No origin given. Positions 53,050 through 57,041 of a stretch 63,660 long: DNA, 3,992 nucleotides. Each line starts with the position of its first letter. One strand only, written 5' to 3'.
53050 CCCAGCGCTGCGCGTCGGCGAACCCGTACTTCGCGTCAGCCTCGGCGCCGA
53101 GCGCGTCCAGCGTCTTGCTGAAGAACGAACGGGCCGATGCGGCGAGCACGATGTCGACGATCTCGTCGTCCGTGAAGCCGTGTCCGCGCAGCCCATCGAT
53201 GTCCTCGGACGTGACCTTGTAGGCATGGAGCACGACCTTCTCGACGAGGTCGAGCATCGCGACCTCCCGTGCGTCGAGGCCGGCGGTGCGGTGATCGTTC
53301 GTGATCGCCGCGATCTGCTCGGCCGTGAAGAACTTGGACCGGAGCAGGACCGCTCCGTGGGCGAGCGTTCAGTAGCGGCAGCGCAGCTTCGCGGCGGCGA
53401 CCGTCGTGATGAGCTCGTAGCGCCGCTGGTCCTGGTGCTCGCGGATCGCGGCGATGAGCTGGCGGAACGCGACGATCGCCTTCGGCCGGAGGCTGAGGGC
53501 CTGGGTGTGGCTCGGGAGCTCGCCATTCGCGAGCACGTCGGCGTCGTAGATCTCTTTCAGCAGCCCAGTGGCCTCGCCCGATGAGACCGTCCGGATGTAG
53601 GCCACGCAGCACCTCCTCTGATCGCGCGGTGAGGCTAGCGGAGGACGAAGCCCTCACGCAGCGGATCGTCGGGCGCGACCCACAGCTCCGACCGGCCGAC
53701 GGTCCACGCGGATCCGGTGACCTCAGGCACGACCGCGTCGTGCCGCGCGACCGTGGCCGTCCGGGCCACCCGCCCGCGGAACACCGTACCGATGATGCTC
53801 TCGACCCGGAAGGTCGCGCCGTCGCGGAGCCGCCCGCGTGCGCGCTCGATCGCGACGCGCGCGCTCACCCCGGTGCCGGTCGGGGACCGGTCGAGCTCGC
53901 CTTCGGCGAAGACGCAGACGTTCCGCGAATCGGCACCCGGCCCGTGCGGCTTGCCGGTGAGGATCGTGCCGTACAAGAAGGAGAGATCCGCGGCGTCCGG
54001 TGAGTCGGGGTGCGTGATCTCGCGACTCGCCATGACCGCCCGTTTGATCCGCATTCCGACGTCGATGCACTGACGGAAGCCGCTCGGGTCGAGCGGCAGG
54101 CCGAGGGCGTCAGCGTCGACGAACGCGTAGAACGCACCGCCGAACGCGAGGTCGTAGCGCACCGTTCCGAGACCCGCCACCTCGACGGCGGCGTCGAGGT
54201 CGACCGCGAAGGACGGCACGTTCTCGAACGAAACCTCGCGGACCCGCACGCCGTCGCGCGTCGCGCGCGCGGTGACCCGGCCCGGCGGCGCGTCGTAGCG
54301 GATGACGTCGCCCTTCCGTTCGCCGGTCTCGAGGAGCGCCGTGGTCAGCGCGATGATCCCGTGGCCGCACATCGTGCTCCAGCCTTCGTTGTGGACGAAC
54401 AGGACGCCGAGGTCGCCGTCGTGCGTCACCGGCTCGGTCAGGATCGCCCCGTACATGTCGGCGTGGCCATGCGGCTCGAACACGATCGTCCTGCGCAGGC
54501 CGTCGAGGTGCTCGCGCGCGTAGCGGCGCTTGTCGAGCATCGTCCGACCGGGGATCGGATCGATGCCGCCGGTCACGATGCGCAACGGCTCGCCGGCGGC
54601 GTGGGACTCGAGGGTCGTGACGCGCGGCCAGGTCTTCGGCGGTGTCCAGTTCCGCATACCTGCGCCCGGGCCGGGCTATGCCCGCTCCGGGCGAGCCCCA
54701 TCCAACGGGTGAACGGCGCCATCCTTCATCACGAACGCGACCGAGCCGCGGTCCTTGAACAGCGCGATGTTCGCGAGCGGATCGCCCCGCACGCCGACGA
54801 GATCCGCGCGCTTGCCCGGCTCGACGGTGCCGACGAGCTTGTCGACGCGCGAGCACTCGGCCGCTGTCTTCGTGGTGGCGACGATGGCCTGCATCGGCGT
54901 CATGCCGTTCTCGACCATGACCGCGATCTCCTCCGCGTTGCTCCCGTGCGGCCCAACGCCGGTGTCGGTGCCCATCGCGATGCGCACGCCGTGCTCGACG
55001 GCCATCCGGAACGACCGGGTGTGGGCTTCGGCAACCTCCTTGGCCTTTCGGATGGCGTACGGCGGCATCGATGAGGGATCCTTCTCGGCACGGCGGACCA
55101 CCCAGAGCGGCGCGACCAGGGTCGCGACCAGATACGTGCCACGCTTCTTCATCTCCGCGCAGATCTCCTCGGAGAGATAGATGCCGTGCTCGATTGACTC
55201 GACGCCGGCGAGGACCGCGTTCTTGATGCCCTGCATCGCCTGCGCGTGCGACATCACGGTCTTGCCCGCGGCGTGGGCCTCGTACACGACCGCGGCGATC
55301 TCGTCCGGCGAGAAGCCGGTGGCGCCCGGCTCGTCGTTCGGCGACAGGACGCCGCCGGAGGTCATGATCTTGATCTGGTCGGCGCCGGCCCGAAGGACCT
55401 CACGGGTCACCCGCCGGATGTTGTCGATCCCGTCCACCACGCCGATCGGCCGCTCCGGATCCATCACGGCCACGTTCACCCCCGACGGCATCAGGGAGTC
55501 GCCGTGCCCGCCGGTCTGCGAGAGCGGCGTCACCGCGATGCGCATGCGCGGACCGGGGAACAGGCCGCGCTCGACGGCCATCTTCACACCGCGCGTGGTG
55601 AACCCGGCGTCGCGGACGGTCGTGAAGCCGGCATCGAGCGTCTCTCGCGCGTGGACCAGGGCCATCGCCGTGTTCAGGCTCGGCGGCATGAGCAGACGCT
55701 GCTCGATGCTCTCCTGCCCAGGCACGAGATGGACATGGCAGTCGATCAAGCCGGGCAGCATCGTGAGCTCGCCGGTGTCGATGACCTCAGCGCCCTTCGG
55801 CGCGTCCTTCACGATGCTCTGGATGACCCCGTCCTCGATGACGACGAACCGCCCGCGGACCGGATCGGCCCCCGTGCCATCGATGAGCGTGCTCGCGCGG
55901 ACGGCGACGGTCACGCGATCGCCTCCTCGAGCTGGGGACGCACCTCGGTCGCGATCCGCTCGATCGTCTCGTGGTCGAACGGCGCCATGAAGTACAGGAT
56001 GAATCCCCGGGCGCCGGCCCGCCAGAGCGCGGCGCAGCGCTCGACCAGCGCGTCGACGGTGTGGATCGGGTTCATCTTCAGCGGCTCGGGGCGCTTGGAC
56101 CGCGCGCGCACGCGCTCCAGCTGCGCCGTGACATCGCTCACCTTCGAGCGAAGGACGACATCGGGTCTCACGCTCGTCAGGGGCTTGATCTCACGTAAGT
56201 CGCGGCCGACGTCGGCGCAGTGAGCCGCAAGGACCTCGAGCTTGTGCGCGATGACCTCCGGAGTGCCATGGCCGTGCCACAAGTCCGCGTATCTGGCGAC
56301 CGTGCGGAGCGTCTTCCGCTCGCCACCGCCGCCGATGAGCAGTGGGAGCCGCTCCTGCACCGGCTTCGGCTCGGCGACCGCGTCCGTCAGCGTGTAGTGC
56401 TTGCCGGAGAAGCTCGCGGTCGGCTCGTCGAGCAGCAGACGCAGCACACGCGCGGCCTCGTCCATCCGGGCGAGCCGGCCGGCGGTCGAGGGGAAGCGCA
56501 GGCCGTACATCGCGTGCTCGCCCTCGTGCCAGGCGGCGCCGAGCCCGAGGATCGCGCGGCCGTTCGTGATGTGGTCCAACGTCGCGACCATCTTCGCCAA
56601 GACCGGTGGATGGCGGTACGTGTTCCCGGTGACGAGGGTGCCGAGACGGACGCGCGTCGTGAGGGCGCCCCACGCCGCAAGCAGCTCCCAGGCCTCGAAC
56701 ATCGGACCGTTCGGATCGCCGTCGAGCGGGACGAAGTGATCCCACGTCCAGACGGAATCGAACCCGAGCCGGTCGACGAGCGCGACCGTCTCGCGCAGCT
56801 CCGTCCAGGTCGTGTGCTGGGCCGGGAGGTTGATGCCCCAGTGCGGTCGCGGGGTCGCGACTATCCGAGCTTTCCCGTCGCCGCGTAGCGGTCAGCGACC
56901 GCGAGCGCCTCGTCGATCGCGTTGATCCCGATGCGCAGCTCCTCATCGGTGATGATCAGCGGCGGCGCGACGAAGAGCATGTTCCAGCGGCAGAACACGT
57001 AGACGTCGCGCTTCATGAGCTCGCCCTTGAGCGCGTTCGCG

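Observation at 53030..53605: In-frame TGA at the second active-site Cys of an AhpD/CMD-family gene plus an fdhF-like hairpin: candidate CxxU selenoprotein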

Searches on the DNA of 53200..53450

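Call 21: search_rna_families(source=window, start=53200, end=53450, threshold=evalue, max_evalue=10)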
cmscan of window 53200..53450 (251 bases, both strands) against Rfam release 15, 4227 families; matches with E-value up to 10: 0.
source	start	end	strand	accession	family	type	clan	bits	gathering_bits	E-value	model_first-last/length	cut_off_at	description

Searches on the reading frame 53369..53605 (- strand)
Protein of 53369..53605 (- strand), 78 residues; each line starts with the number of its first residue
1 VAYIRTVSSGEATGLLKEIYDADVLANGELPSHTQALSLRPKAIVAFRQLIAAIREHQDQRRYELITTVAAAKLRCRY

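Call 12: find_encoding_contigs(protein=window:53369-53605:-, flank=10000, max_places=10)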
Protein window:53369-53605:- (78 aa): 4 contigs read that carry it; 4 places shown.
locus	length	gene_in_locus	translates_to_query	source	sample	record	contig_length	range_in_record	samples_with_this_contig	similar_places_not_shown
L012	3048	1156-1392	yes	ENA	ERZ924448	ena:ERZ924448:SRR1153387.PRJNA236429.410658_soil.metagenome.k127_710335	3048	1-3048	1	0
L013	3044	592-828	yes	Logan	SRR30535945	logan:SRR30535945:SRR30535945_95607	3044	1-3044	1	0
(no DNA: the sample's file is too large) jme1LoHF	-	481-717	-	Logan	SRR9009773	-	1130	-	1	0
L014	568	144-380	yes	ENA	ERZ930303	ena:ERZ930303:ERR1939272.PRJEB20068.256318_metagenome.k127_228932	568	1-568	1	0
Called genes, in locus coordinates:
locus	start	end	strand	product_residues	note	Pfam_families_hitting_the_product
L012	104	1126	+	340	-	PF05544:Pro_racemase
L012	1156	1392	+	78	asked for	-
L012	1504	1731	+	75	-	-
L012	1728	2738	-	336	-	PF00296:Bac_luciferase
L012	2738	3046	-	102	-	?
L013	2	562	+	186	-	?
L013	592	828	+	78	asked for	-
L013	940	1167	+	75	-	-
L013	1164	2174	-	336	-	PF00296:Bac_luciferase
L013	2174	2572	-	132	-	PF01243:PNPOx_N, PF12900:Pyridox_ox_2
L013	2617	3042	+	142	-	?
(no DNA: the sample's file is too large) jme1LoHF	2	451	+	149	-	?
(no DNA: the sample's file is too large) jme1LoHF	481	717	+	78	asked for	-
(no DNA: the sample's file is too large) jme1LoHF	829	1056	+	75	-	-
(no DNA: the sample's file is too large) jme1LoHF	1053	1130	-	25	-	?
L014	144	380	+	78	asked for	-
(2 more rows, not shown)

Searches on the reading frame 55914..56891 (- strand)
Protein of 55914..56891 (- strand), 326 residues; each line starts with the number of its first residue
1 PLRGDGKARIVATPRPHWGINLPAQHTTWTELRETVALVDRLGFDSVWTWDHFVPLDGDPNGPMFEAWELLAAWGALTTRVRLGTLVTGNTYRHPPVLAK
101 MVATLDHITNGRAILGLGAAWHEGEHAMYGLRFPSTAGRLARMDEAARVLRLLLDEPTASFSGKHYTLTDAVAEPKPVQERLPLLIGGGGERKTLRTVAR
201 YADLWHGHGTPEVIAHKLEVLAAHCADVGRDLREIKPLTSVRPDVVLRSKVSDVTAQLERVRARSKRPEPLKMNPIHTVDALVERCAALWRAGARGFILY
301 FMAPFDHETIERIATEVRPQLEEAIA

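Call 38: search_protein_families(library=pfam, proteins=[window:55914-56891:-], max_evalue=0.00001)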
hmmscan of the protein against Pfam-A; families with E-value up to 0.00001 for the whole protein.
window:55914-56891:- (326 aa): 1 family
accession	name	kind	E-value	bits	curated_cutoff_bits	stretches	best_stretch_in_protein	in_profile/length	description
PF00296.26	Bac_luciferase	-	1.6e-46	159.6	27.9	1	25-260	19-243/314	Luciferase-like monooxygenase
